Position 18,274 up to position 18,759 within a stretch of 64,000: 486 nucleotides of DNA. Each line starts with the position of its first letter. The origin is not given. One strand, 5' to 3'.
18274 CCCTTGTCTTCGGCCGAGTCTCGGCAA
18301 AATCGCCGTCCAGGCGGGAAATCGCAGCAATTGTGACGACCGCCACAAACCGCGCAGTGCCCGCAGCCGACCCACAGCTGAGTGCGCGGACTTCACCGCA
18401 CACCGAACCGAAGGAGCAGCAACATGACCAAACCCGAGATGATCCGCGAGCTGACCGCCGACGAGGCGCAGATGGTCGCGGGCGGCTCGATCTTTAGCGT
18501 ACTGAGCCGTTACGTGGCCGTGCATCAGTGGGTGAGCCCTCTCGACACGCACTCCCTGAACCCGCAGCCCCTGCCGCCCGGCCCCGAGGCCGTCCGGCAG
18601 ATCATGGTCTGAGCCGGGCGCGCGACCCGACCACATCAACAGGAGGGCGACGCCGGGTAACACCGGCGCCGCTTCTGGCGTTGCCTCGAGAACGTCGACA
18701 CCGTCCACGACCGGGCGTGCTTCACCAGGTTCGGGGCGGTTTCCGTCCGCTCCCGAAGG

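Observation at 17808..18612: Second GG-leader peptide gene preceded by a (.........)n 9-nt array and 25-bp direct repeats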

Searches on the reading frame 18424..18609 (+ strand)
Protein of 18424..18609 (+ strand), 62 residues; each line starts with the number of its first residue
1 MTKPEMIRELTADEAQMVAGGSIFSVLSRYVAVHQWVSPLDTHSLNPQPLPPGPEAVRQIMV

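Call 7: search_protein_families(library=pfam, proteins=[window:18424-18609:+], max_evalue=0.01)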
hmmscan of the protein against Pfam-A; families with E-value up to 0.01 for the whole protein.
window:18424-18609:+ (62 aa): 0 families

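Call 11: find_homologous_proteins(query=window:18424-18609:+, max_evalue=0.01)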
Query window:18424-18609:+ (62 aa): 2 proteins with E <= 0.01 among 2 candidates.
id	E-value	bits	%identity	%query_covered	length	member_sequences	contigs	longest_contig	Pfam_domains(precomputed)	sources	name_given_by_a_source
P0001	1.2e-33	130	100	100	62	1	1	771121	-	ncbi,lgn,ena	-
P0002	2.3e-26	108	89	100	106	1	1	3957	-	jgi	jgi:hypothetical protein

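Call 12: find_encoding_contigs(protein=P0001, flank=3000, max_places=6)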
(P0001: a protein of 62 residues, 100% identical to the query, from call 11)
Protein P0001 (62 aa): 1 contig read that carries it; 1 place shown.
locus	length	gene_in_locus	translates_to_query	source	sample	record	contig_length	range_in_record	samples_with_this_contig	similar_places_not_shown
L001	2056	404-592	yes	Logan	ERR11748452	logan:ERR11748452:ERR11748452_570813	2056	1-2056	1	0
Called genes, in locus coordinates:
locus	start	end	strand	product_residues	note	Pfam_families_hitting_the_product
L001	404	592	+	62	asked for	-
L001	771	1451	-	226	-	PF13531:SBP_bac_11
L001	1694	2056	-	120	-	?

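Call 13: find_encoding_contigs(protein=P0002, flank=5000, max_places=6)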
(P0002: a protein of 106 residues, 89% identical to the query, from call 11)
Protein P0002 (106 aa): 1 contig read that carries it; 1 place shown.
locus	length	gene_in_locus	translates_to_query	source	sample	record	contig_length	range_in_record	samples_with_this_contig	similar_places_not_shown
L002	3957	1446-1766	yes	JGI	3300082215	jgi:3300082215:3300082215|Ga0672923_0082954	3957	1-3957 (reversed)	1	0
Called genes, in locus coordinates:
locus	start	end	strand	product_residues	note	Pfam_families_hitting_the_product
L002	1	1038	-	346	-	?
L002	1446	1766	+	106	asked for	-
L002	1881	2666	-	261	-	PF13531:SBP_bac_11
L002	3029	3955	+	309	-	?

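Call 23: find_related_loci(query=A1, collection=genome_contigs, flank=8000)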
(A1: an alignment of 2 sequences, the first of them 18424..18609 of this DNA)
Query A1 (62 aa) in genome_contigs; peptide patterns used: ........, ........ (x = any residue, [..] = any of these).
136 stretches matched a pattern, but none encodes a relative of the query by tblastn (E <= 1e-3).

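Call 24: search_protein_representatives(protein=window:18424-18609:+)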
Query: 62 residues. Proteins with E-value up to 0.001 (for the whole library): 33; up to 1e-10: 2; up to 1e-30: 1. The best 33 are listed.
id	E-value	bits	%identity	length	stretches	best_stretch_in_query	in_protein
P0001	3.9e-34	130.2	100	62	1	1-62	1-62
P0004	7.6e-11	57.2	69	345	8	41-59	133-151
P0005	1.4e-10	56.4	62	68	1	6-53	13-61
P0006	7.3e-10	54.2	62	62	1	5-56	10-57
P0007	1.2e-09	53.4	65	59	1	5-55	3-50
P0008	1.1e-08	50.5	55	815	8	16-53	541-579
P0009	1.4e-08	50.1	65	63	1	4-55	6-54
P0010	1.9e-07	46.6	63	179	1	5-53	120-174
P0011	1.2e-06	44.1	60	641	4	41-60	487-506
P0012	2.3e-06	43.2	44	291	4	31-59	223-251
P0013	4.2e-06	42.4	60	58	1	8-55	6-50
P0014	6.2e-06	41.8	75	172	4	43-55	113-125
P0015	7.6e-06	41.6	57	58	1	3-53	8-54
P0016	9.6e-06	41.2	47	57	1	4-52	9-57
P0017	9.6e-06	41.2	62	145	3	37-57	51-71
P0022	1.1e-04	37.9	57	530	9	35-55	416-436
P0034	8.8e-04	35.1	59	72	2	24-54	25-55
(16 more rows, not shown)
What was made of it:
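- phmmer against 1.84 billion representatives gives 33 hits at E<=1e-3 (call 24).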

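Call 26: search_protein_families(library=ncbifam, proteins=[window:18424-18609:+, P0005, P0006, P0004, P0017], max_evalue=1)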
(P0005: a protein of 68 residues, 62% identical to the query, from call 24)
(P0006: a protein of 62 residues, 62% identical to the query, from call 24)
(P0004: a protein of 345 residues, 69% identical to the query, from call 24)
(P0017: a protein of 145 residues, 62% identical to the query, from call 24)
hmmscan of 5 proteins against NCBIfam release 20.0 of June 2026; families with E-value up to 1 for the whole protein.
window:18424-18609:+ (62 aa): 1 family
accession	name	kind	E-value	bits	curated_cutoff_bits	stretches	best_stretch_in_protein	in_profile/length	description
NF038167.1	cyan_ocin_like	subfamily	0.036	14.2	32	1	7-27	8-28/72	CTB family bacteriocin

P0005 (68 aa): 2 families
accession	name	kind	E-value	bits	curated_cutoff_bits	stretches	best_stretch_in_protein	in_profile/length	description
NF038167.1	cyan_ocin_like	subfamily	0.031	14.4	32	1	14-33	8-27/72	CTB family bacteriocin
NF033456.1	RiPP_CCRG-2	domain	0.04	13.9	24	1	16-28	5-17/18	CCRG-2 family RiPP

P0006 (62 aa): 0 families

P0004 (345 aa): 0 families

P0017 (145 aa): 2 families
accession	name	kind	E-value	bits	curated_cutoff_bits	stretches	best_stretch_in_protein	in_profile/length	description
TIGR04071.2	methanobac_OB3b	subfamily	0.11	12.2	24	0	70-83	7-20/29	methanobactin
NF008129.0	PRK10877.1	equivalog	0.62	9.3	215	1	1-48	1-50/237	bifunctional protein-disulfide isomerase/oxidoreductase DsbC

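Call 27: search_protein_families(library=pfam, proteins=[P0004, P0008, P0011, P0017, P0014, P0022, P0005, P0006, P0010], max_evalue=1)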
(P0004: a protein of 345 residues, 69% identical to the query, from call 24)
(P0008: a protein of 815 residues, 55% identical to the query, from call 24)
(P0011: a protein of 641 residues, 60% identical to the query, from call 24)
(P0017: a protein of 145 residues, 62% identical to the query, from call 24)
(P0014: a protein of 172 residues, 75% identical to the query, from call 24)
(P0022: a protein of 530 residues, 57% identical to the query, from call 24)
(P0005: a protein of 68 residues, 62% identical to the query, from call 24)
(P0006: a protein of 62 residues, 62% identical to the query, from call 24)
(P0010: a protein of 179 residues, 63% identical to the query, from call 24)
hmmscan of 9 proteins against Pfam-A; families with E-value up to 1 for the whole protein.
P0004 (345 aa): 1 family
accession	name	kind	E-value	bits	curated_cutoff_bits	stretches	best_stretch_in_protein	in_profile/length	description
PF13176.12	TPR_7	-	0.17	12.5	27.9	0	178-189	4-15/36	Tetratricopeptide repeat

P0008 (815 aa): 1 family
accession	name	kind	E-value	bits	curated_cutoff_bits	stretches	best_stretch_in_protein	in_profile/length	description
PF00353.25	HemolysinCabind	-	3e-25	88.2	23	5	184-218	2-36/36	RTX calcium-binding nonapeptide repeat (4 copies)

P0011 (641 aa): 2 families
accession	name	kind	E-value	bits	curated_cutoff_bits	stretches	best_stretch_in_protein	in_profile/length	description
PF21309.3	C5_CUB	-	0.18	12.4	27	1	107-130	34-57/57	Complement component 5, CUB domain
PF06551.18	DUF1120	-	0.36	11.5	21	0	428-458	1-31/116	Protein of unknown function (DUF1120)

P0017 (145 aa): 1 family
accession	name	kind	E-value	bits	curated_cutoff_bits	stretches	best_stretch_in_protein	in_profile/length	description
PF25751.1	Methanobactin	-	0.14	12.5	27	0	70-83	7-20/27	Methanobactin copper-binding peptide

P0014 (172 aa): 1 family
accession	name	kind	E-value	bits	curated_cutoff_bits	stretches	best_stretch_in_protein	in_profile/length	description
PF07559.19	FlgE_D2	-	0.01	16.8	22.7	1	31-88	48-96/142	Flagellar basal body protein FlaE D2 domain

P0022 (530 aa): 0 families

P0005 (68 aa): 1 family
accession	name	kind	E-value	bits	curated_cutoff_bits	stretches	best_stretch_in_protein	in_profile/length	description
PF04604.19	L_biotic_typeA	-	0.091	13.1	21.7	1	10-32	8-29/50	Type-A lantibiotic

P0006 (62 aa): 0 families

P0010 (179 aa): 0 families

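Call 29: find_homologous_proteins(query=A2, max_evalue=0.001)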
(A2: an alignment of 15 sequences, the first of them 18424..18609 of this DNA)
Query A2 (15 sequences) (62 aa, profile of the alignment): 845 proteins with E <= 0.001 among 8000 candidates; the best 120 are listed.
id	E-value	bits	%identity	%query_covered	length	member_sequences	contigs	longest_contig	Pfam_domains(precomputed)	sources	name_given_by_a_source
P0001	3.0e-24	102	100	100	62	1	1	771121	-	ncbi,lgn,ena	-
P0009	3.3e-23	99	60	73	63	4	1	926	-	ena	-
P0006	7.3e-23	98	63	82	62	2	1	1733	-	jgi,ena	-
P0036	1.2e-22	97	65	77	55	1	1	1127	-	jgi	jgi:hypothetical protein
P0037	1.4e-22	97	54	81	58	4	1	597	-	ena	-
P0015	1.9e-22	97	54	81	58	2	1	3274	-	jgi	-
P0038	5.5e-22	95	53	100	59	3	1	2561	-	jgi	jgi:hypothetical protein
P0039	1.9e-21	93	51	76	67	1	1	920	-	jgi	jgi:hypothetical protein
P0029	2.9e-21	93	54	77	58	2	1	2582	-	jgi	jgi:hypothetical protein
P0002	6.1e-21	92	89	100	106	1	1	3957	-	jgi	jgi:hypothetical protein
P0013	6.8e-21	92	55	68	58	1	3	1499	-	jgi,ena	-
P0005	7.9e-21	91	63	76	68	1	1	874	-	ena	-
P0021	1.6e-20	90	58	73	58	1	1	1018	-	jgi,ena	-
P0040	1.8e-20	90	52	100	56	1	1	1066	-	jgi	jgi:hypothetical protein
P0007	7.7e-20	88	55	76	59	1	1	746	-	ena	-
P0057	8.6e-16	75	50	74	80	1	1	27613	-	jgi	jgi:hypothetical protein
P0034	8.8e-16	75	49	76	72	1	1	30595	-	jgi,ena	jgi:hypothetical protein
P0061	1.5e-14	71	45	69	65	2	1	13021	-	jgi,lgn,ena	-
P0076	3.0e-11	61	51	69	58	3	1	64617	-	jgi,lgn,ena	-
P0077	3.5e-11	61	52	69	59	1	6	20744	-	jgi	jgi:hypothetical protein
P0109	2.0e-10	58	49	69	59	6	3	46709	-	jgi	jgi:hypothetical protein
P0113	2.5e-10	58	54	73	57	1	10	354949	-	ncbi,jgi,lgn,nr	ncbi:MAG: hypothetical protein J0H42_07665 [Rhizobiales bacterium]|nr:hypothetical protein [Hyphomic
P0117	2.8e-10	58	51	69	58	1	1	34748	-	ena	-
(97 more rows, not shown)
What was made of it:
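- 18424..18612 (+): 62-aa peptide gene including its stop codon. Leader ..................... is 18424-18486; the predicted 41-aa core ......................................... is 18487-18609. The family has 845 hits at E<=1e-3 (call 29).
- The profile search gives 845 hits, nearly all 55-70 aa (call 29).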

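Call 31: find_encoding_contigs(protein=P0113, flank=8000, max_places=3)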
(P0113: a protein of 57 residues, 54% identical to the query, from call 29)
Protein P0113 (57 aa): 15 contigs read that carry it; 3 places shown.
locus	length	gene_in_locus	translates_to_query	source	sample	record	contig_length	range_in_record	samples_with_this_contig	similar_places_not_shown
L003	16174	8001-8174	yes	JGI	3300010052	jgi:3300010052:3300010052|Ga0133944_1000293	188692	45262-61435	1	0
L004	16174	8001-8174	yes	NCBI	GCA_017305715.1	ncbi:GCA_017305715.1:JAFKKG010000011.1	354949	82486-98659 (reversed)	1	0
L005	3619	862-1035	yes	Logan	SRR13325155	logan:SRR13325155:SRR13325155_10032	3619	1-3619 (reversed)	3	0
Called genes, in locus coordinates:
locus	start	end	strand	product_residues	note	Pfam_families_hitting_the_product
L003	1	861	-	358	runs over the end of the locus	PF00180:Iso_dh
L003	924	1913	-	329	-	PF03401:TctC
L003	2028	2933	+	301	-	PF00126:HTH_1, PF03466:LysR_substrate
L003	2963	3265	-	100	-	-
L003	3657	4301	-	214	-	-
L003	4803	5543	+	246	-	PF00072:Response_reg, PF00486:Trans_reg_C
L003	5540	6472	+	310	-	PF00672:HAMP (weak), PF00512:HisKA (weak)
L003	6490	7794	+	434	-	PF00672:HAMP, PF02518:HATPase_c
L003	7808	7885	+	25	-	-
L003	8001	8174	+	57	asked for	-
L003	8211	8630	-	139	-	PF03724:META (weak)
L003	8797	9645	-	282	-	PF00126:HTH_1, PF03466:LysR_substrate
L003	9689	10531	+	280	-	PF00378:ECH_1, PF16113:ECH_2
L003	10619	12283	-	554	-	PF02652:Lactate_perm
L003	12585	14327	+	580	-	PF06472:ABC_membrane_2, PF05992:SbmA_BacA, PF00005:ABC_tran, PF13555:AAA_29 (faint)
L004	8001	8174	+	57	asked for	-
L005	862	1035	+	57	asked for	-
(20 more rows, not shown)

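Call 32: find_encoding_contigs(protein=P0076, flank=8000, max_places=2)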
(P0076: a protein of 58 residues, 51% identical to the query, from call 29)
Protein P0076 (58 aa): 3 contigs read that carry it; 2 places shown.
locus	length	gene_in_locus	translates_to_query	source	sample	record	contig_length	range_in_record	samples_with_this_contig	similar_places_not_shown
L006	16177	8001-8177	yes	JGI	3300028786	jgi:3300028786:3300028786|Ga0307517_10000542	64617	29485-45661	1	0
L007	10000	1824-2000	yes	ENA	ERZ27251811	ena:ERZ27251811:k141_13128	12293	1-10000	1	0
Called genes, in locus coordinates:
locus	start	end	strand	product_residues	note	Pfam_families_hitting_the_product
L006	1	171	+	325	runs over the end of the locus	PF03401:TctC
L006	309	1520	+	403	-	PF25917:BSH_RND, PF25919:BSH_CusB (weak), PF25973:BSH_CzcB, PF25954:Beta-barrel_RND_2, PF25967:RND-MFP_C (faint), PF25975:CzcB_C, PF25989:YknX_C (weak)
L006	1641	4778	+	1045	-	PF00873:ACR_tran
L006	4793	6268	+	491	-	PF01425:Amidase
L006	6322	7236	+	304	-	PF13622:4HBT_3, PF03061:4HBT, PF13622:4HBT_3 (weak), PF03061:4HBT (weak)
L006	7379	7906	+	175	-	PF00383:dCMP_cyt_deam_1, PF14437:MafB19-deam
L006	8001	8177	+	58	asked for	-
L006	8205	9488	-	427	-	PF07690:MFS_1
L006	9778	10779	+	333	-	PF03401:TctC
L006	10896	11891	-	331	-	PF00753:Lactamase_B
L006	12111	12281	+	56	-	-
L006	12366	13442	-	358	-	PF00180:Iso_dh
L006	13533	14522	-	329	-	PF03401:TctC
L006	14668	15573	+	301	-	PF00126:HTH_1, PF03466:LysR_substrate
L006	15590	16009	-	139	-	PF03724:META (weak)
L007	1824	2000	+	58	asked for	-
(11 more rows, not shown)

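Call 33: find_encoding_contigs(protein=P0109, flank=8000, max_places=2)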
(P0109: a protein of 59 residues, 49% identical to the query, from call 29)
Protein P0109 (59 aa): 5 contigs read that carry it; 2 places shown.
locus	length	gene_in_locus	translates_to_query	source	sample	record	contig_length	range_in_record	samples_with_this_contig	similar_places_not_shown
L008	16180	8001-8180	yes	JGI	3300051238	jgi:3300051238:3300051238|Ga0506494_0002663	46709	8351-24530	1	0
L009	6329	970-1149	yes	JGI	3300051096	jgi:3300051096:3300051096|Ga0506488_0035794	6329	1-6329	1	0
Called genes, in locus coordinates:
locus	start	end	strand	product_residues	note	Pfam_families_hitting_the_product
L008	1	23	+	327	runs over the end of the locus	PF03401:TctC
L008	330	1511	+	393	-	PF25973:BSH_CzcB, PF25917:BSH_RND, PF25919:BSH_CusB (weak), PF25954:Beta-barrel_RND_2, PF25989:YknX_C (weak)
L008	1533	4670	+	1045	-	PF00873:ACR_tran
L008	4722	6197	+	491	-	PF01425:Amidase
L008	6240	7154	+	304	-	PF13622:4HBT_3, PF03061:4HBT, PF13622:4HBT_3 (weak), PF03061:4HBT (weak)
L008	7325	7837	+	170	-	PF00383:dCMP_cyt_deam_1, PF14437:MafB19-deam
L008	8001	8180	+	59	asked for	-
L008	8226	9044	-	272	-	PF13489:Methyltransf_23, PF13847:Methyltransf_31, PF08241:Methyltransf_11, PF08242:Methyltransf_12, PF13649:Methyltransf_25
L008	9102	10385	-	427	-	PF07690:MFS_1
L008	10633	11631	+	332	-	PF04392:ABC_sub_bind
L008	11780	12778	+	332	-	PF03401:TctC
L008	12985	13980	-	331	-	PF00753:Lactamase_B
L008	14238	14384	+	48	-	-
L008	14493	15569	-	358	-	PF00180:Iso_dh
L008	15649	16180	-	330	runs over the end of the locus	PF03401:TctC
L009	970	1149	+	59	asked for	-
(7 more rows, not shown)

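Call 36: find_encoding_contigs(protein=P0034, flank=10000, max_places=2)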
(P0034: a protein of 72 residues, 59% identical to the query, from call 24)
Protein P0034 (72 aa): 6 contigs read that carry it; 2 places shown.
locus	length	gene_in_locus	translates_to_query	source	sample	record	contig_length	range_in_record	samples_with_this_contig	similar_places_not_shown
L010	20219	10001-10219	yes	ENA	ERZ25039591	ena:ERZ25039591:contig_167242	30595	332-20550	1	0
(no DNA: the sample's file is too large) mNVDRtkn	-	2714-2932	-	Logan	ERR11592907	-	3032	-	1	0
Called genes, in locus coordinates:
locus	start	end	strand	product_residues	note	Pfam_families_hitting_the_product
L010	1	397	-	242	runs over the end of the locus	?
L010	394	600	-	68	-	-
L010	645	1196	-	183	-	-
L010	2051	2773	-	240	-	-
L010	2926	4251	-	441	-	PF13356:Arm-DNA-bind_3 (weak), PF22022:Phage_int_M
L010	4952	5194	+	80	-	-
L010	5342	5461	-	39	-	-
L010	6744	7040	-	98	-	-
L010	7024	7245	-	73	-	-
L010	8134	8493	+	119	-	-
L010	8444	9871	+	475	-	PF01231:IDO, PF00027:cNMP_binding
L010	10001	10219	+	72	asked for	-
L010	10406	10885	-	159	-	PF20256:MoCoBD_2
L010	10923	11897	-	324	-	PF02738:MoCoBD_1, PF20256:MoCoBD_2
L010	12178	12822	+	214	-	-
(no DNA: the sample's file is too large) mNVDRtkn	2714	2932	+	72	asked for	-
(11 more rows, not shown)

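Call 37: find_encoding_contigs(protein=P0061, flank=10000, max_places=2)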
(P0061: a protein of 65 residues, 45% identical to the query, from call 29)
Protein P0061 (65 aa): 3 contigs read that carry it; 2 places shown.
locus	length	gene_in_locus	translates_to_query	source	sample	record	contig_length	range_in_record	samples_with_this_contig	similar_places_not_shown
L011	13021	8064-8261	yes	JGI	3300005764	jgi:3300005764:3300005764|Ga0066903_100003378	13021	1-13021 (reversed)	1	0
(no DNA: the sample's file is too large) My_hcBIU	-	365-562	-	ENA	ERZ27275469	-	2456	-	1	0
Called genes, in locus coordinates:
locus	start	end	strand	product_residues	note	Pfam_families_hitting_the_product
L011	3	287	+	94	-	?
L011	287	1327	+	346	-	PF04909:Amidohydro_2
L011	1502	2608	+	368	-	PF04909:Amidohydro_2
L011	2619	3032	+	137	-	PF00355:Rieske, PF13806:Rieske_2, PF22543:Rieske_4 (weak)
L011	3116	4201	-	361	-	PF00154:RecA_N, PF08423:Rad51, PF06745:ATPase (weak), PF13191:AAA_16 (weak), PF27531:MT3502_N (weak), PF21096:RecA_C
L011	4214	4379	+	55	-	-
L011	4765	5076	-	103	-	-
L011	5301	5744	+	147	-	-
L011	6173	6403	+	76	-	-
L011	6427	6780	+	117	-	-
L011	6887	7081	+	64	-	-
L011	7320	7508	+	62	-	-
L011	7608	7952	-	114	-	-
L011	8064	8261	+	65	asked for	-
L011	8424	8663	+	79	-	-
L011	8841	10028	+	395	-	PF00578:AhpC-TSA (weak), PF13640:2OG-FeII_Oxy_3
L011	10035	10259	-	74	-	-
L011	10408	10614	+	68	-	-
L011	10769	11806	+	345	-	PF13379:NMT1_2, PF09084:NMT1, PF12974:Phosphonate-bd, PF16868:NMT1_3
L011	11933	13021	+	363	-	?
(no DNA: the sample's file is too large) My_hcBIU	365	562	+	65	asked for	-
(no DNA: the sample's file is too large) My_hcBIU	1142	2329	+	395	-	PF00578:AhpC-TSA (weak), PF13640:2OG-FeII_Oxy_3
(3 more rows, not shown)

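Call 48: find_related_loci(query=A4, collection=metagenome_contigs, flank=6000)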
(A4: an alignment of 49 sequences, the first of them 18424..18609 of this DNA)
Query A4 (62 aa) in metagenome_contigs; peptide patterns used: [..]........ (x = any residue, [..] = any of these).
600 stretches matched a pattern (row limit reached: there are more); 28 encode a relative of the query (tblastn E <= 1e-3); 28 distinct loci.
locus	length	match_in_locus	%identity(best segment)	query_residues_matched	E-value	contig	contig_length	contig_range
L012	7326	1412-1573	52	5-52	2e-11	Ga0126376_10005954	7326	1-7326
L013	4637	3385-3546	43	6-55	3e-7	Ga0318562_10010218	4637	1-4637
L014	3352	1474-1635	43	6-55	3e-7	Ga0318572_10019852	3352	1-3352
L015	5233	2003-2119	49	10-52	2e-7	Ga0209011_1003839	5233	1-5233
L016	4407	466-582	51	10-52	5e-7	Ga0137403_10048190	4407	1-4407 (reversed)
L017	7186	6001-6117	49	10-52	4e-7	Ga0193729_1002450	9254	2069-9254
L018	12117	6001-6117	51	10-52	5e-7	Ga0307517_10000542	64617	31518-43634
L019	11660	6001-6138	43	10-62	7e-7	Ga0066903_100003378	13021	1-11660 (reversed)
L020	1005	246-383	44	8-57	6e-7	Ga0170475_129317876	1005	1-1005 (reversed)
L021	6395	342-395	78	41-58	2e-6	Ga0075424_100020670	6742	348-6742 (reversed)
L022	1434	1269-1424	43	1-52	1e-6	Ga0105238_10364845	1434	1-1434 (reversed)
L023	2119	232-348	47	10-52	2e-6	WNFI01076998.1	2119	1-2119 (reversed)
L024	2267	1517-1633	49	10-52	3e-6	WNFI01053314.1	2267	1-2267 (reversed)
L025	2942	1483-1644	62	32-59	3e-6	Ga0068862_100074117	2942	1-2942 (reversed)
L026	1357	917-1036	43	5-53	2e-6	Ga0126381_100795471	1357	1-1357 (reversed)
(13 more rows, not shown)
